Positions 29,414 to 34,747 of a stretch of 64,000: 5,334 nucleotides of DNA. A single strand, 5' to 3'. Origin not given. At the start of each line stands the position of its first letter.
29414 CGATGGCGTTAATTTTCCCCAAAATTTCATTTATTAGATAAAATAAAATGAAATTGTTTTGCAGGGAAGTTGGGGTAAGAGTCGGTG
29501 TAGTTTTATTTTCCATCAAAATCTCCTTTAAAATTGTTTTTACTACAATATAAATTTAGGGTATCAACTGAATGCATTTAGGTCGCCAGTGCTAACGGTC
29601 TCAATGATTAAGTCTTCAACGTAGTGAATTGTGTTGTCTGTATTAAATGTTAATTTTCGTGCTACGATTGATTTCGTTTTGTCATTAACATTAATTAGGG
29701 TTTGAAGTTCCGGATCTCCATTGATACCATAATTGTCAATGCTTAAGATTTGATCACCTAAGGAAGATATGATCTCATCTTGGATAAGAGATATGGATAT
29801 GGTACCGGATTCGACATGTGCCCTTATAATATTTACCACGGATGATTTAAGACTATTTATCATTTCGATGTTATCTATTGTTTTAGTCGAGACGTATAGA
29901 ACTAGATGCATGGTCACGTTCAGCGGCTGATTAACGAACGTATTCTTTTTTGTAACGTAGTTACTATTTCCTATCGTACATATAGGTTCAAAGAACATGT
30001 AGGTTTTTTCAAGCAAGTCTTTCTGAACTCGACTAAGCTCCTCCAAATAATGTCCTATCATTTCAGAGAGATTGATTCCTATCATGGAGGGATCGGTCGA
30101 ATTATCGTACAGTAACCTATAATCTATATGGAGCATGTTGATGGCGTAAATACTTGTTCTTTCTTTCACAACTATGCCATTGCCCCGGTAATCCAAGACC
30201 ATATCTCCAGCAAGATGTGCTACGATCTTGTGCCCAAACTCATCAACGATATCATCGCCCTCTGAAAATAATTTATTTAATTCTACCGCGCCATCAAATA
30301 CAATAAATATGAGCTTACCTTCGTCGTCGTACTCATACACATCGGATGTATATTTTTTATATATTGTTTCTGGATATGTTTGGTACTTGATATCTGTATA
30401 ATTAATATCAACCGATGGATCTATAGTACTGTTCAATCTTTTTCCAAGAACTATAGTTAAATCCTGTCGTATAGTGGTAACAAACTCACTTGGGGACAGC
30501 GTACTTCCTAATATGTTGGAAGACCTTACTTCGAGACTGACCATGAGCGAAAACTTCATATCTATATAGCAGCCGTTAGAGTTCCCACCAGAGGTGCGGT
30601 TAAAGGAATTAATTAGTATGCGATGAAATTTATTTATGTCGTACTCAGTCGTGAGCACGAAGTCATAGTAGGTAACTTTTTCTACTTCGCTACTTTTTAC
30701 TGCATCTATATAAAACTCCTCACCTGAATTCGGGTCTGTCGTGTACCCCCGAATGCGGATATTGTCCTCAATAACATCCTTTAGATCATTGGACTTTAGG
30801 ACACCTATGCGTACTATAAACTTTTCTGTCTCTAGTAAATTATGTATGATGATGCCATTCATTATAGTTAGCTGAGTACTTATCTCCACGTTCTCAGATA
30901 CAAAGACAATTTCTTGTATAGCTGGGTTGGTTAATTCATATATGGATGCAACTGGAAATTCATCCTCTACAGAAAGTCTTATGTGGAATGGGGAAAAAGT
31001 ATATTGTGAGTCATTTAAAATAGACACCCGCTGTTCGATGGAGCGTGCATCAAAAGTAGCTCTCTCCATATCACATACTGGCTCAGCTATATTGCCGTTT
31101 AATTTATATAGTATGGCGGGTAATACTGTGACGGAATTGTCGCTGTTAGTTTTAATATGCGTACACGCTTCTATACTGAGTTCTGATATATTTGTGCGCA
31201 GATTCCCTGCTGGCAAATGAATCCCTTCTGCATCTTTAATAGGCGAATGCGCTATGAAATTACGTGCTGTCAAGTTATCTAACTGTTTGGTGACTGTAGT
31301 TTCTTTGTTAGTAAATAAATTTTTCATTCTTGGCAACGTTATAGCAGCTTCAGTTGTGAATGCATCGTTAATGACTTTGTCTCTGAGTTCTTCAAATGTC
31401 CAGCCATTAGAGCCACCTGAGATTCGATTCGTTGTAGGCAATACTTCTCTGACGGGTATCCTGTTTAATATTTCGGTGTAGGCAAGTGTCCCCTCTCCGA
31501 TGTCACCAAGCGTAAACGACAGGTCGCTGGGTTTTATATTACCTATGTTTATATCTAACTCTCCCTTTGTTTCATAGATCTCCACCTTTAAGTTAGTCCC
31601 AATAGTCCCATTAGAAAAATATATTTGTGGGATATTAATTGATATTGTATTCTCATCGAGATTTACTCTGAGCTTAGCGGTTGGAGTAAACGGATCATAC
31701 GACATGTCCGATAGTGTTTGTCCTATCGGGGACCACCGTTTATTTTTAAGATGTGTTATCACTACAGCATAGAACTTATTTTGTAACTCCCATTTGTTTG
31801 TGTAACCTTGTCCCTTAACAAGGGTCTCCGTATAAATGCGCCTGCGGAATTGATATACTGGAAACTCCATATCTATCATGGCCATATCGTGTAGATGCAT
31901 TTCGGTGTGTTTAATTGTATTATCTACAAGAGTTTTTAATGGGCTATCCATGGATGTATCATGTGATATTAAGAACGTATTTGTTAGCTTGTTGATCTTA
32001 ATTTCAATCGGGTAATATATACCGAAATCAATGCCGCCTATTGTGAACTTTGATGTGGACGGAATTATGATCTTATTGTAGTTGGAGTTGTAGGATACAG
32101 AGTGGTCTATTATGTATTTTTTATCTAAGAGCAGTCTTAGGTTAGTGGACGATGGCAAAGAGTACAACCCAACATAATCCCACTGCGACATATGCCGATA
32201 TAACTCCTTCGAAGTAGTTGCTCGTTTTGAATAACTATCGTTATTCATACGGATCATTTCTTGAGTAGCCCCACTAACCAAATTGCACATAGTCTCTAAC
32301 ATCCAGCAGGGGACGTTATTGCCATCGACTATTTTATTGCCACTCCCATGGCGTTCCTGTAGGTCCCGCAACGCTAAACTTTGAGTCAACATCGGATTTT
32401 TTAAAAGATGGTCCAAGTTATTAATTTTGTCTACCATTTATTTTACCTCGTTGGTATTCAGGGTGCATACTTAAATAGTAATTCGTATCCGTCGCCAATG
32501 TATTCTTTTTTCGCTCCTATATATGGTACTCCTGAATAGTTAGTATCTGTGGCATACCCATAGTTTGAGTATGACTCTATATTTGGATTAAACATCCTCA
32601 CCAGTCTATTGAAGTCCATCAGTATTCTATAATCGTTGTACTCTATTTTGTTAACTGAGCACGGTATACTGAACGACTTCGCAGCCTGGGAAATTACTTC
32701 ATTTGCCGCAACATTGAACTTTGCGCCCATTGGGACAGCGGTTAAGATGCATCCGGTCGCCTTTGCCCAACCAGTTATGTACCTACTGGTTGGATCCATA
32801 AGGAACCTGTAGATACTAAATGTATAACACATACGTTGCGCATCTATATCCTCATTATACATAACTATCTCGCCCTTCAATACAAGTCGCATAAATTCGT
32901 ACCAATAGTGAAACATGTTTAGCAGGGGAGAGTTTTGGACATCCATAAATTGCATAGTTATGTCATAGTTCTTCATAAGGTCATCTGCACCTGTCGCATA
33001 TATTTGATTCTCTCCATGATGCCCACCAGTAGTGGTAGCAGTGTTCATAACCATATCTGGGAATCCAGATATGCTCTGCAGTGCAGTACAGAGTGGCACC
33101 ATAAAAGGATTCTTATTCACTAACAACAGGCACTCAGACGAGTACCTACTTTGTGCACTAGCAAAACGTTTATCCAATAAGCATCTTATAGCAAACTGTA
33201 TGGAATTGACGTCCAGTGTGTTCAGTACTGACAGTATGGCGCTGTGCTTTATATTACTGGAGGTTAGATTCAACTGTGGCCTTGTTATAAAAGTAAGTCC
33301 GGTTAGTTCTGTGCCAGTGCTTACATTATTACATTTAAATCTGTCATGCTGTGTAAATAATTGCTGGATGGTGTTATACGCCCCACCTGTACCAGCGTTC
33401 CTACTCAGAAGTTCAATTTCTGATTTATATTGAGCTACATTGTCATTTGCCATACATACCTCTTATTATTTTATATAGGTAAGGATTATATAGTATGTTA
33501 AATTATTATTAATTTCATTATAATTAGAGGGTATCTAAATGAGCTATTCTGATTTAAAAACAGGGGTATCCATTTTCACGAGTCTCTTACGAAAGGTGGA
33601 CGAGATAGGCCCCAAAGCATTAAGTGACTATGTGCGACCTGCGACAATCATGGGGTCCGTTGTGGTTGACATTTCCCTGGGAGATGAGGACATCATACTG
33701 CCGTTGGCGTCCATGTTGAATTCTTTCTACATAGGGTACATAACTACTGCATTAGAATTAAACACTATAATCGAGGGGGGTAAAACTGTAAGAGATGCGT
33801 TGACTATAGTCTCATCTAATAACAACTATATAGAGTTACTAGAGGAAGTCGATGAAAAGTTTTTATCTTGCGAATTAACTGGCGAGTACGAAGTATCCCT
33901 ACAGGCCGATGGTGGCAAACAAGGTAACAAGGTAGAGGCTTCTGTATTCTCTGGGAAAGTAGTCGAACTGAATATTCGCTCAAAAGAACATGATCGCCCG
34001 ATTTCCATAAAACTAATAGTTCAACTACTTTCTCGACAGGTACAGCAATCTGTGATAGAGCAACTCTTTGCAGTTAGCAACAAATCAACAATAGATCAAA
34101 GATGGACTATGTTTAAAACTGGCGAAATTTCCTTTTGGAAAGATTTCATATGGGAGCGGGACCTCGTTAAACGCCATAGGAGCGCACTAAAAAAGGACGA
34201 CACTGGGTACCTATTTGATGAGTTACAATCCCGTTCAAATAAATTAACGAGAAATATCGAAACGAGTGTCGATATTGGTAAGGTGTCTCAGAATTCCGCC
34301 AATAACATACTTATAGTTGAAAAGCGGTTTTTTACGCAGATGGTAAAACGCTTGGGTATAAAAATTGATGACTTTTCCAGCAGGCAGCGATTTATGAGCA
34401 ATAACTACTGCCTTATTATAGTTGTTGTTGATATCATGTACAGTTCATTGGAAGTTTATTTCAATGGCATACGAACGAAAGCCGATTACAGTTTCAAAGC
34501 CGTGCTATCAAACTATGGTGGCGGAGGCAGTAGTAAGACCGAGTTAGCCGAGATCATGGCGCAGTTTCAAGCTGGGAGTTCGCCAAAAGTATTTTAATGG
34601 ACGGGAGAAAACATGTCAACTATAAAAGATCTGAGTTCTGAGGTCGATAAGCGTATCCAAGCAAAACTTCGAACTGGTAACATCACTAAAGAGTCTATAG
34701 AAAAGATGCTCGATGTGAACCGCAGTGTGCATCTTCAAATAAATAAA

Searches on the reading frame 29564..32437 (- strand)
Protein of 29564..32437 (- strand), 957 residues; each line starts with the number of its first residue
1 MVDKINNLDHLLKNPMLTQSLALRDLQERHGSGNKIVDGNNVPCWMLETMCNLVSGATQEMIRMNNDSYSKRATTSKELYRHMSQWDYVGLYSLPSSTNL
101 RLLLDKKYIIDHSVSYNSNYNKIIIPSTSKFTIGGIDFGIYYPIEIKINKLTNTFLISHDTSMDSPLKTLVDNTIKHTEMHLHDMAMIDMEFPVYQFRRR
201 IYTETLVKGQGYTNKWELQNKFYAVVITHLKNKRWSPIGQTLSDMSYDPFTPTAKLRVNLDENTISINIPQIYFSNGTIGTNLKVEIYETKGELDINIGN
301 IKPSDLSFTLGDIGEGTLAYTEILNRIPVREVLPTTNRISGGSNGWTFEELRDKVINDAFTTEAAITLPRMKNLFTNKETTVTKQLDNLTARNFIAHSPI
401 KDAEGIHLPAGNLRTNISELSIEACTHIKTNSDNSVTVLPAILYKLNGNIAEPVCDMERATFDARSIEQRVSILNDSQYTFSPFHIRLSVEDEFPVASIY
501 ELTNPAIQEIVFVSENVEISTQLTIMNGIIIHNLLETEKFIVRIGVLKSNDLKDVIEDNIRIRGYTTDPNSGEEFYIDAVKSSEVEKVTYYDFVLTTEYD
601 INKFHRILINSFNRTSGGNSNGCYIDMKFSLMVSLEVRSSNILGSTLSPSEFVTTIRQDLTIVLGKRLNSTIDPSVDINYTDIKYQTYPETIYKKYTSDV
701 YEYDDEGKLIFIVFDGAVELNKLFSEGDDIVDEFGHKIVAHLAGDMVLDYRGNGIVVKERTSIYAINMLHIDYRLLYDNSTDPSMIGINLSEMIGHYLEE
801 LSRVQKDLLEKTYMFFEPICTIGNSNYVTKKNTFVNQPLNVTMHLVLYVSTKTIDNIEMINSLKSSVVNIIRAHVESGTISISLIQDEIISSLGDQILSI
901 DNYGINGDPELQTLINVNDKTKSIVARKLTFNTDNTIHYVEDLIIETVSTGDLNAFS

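Call 8: search_dna_similar(query=window:29564-32437:-, collection=phages, mode=protein, max_rows=15)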
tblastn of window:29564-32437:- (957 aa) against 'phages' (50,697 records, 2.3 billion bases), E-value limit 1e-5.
Records with a match: 280; places in all: 281; records where one place covers at least 80% of the query: 278.
Best place of each record, by identity: <60% 280.
By first word of the organism name: Pseudomonas 71; Erwinia 62; Salmonella 24; Vibrio 23; Serratia 21; Aeromonas 19; Klebsiella 16; Ralstonia 13; Burkholderia 4; Escherichia 4; and 14 more.
By host as written in the record: Erwinia amylovora 35; - 29; Pseudomonas aeruginosa 28; Erwinia amylovora ATCC 29780 19; Klebsiella pneumoniae 14; Aeromonas hydrophila 9; Pseudomonas aeruginosa PAO1 8; Ralstonia solanacearum 6; and 74 more.
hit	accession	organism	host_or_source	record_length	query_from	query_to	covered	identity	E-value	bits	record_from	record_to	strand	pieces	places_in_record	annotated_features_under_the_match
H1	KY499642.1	Vibrio phage pVa-21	Vibrio alginolyticus rm-8403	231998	12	945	98%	26.0%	4e-69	258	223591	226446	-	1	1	putative virion structural protein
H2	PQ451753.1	Vibrio phage pVp-JHP1101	Vibrio parahaemolyticus SNUVpS-1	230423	12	945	98%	25.5%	1e-65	248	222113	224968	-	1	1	putative virion structural protein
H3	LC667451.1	Burkholderia phage FLC9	Burkholderia glumae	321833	5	948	99%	25.2%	2e-72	268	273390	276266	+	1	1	hypothetical protein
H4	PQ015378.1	Pseudomonas phage RVTF4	Pseudomonas sp.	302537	1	942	98%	25.3%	3e-69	258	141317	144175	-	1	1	hypothetical protein (x2)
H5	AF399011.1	Pseudomonas phage phiKZ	-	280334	6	945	98%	25.3%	3e-74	274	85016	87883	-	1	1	PHIKZ087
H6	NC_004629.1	Pseudomonas phage phiKZ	-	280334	6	945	98%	25.3%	3e-74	274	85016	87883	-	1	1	PHIKZ087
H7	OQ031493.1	Pseudomonas phage MRostami-2023c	Pseudomonas sp.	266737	6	945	98%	25.3%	8e-74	273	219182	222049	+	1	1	record has no annotation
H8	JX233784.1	Pseudomonas phage PA7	Pseudomonas aeruginosa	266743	6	945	98%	25.3%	8e-74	273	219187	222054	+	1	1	hypothetical protein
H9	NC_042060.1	Pseudomonas phage PA7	Pseudomonas aeruginosa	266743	6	945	98%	25.3%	8e-74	273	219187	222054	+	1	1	hypothetical protein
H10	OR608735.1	Pseudomonas phage 9Ps-7B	Pseudomonas aeruginosa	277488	6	945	98%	25.3%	8e-74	273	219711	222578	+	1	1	hypothetical protein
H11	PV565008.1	Pseudomonas phage vB_PaePA10145phi1_MKR2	Pseudomonas aeruginosa (clinical ...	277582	6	945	98%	25.3%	8e-74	273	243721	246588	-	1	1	hypothetical protein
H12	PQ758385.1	Pseudomonas phage 124.01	Pseudomonas aeruginosa 147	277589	6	945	98%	25.3%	8e-74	273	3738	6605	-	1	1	hypothetical protein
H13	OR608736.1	Pseudomonas phage 14Ps5-6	Pseudomonas aeruginosa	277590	6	945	98%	25.3%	8e-74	273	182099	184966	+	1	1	hypothetical protein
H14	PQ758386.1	Pseudomonas phage 2PS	Pseudomonas aeruginosa 147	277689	6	945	98%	25.3%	8e-74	273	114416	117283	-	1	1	hypothetical protein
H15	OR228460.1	Pseudomonas phage fMGyn-Pae01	Pseudomonas aeruginosa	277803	6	945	98%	25.3%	8e-74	273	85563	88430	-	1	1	virion structural protein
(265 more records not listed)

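Call 99: search_protein_families(library=phrogs, proteins=[window:29564-32437:-], max_evalue=0.001)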
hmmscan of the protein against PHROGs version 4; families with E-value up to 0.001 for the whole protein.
window:29564-32437:- (957 aa): 1 family
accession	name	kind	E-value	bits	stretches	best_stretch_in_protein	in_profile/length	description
phrog_3248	-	unknown function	6.5e-153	511.8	1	5-945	7-960/970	-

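Call 120: find_related_loci(query=window:29564-32437:-, collection=metagenome_contigs, flank=10000)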
Query window:29564-32437:- (957 aa) in metagenome_contigs; peptide patterns used: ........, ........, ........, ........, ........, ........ (x = any residue, [..] = any of these).
70 stretches matched a pattern, but none encodes a relative of the query by tblastn (E <= 1e-3).

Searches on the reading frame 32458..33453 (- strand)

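Call 99: search_protein_families(library=phrogs, proteins=[window:32458-33453:-], max_evalue=0.001)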
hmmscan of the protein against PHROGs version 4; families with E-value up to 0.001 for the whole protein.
window:32458-33453:- (331 aa): 2 families
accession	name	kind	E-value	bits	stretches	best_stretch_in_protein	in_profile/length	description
phrog_3196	-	unknown function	7.2e-58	197.4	1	7-298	15-307/356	-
phrog_21400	-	head and packaging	6.1e-20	72.7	1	45-286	28-245/310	virion structural protein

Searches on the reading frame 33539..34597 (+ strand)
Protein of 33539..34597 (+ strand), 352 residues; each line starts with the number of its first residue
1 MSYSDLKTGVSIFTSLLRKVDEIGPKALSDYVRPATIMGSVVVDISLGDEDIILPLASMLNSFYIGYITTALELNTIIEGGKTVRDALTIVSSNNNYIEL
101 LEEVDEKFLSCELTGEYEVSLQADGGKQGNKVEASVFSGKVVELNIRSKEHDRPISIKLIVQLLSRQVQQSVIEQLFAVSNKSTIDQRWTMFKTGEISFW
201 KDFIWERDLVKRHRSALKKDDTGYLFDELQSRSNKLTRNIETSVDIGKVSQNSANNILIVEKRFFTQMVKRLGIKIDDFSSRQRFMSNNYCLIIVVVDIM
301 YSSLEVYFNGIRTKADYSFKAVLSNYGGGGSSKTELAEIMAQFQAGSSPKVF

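Call 99: search_protein_families(library=phrogs, proteins=[window:33539-34597:+], max_evalue=0.001)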
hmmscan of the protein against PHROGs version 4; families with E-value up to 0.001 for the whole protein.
window:33539-34597:+ (352 aa): 1 family
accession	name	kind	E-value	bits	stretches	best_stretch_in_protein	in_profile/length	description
phrog_3239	-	unknown function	1.6e-39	136.7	1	10-350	15-371/372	-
